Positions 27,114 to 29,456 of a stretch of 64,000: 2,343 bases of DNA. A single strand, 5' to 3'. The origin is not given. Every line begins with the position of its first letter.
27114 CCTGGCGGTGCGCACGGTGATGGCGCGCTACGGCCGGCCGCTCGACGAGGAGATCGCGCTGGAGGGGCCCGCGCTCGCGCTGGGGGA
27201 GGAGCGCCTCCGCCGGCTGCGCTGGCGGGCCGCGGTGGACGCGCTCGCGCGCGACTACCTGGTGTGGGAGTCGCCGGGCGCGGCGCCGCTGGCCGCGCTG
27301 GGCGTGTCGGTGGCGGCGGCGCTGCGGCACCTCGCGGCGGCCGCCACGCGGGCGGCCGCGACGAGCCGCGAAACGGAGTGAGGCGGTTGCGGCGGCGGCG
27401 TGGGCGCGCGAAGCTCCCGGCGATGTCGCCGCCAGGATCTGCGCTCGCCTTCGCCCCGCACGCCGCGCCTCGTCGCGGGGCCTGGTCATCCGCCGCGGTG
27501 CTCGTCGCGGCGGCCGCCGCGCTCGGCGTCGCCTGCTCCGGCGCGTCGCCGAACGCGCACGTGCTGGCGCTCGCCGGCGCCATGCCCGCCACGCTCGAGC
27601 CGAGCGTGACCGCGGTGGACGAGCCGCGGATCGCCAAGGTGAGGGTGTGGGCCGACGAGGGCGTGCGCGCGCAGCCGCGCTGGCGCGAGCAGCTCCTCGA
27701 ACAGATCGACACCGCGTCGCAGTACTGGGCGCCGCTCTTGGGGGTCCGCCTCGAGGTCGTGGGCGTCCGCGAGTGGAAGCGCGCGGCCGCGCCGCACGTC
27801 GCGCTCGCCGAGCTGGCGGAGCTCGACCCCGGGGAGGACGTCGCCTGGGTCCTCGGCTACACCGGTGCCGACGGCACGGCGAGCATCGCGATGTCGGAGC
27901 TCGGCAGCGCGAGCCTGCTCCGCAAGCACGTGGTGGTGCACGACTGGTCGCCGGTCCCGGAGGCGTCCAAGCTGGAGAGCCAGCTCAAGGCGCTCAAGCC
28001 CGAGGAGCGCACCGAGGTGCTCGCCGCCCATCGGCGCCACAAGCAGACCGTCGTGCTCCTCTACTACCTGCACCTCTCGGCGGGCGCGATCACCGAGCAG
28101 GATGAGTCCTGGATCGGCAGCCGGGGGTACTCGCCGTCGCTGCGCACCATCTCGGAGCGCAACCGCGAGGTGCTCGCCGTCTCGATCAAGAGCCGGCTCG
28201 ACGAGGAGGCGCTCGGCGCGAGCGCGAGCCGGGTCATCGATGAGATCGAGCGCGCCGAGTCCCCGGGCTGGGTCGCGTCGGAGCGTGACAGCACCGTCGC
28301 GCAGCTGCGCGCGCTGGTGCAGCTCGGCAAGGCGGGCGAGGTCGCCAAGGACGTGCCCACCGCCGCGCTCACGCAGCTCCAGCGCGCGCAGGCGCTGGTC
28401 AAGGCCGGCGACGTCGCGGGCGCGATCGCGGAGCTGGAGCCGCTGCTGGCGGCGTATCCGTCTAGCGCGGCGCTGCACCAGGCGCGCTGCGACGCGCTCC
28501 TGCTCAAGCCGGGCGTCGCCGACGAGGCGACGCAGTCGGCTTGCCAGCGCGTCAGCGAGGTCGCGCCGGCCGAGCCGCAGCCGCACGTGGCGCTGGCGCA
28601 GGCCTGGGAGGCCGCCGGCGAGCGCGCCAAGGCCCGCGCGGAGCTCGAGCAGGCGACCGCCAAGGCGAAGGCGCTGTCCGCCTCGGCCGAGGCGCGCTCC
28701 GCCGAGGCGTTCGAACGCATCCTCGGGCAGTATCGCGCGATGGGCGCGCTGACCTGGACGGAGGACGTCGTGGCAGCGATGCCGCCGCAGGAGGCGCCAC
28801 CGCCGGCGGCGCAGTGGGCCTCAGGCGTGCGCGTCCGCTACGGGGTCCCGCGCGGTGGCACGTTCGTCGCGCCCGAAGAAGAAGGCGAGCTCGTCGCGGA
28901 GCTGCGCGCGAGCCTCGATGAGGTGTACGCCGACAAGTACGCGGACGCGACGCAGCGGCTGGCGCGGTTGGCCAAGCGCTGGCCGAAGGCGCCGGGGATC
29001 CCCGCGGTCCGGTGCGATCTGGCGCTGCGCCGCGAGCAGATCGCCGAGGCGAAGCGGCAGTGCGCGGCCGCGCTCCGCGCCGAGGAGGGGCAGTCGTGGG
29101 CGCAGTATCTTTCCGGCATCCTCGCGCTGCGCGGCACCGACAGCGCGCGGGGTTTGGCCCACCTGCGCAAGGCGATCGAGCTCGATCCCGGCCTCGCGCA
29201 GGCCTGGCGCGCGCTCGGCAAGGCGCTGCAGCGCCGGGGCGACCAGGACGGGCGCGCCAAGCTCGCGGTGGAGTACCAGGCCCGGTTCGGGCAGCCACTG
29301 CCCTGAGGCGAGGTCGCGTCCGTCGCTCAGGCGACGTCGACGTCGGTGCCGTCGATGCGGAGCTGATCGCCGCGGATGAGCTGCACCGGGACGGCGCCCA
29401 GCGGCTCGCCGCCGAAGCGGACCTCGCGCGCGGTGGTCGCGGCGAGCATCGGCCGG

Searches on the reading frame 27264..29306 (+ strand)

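Call 34: search_protein_families(library=pfam, proteins=[window:27264-29306:+], max_evalue=0.001)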
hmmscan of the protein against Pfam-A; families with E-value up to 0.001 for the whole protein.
window:27264-29306:+ (680 aa): 4 families
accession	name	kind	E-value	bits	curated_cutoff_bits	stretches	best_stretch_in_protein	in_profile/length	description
PF14559.12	TPR_19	-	1.3e-06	29.1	25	0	360-407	17-64/68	Tetratricopeptide repeat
PF13414.12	TPR_11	-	3.4e-05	23.9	26.8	0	631-659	14-42/42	TPR repeat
PF13431.12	TPR_17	-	0.00039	20.9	24.4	0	634-662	2-30/34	Tetratricopeptide repeat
PF13428.12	TPR_14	-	0.0005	20.9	23.5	1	371-409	4-42/44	Tetratricopeptide repeat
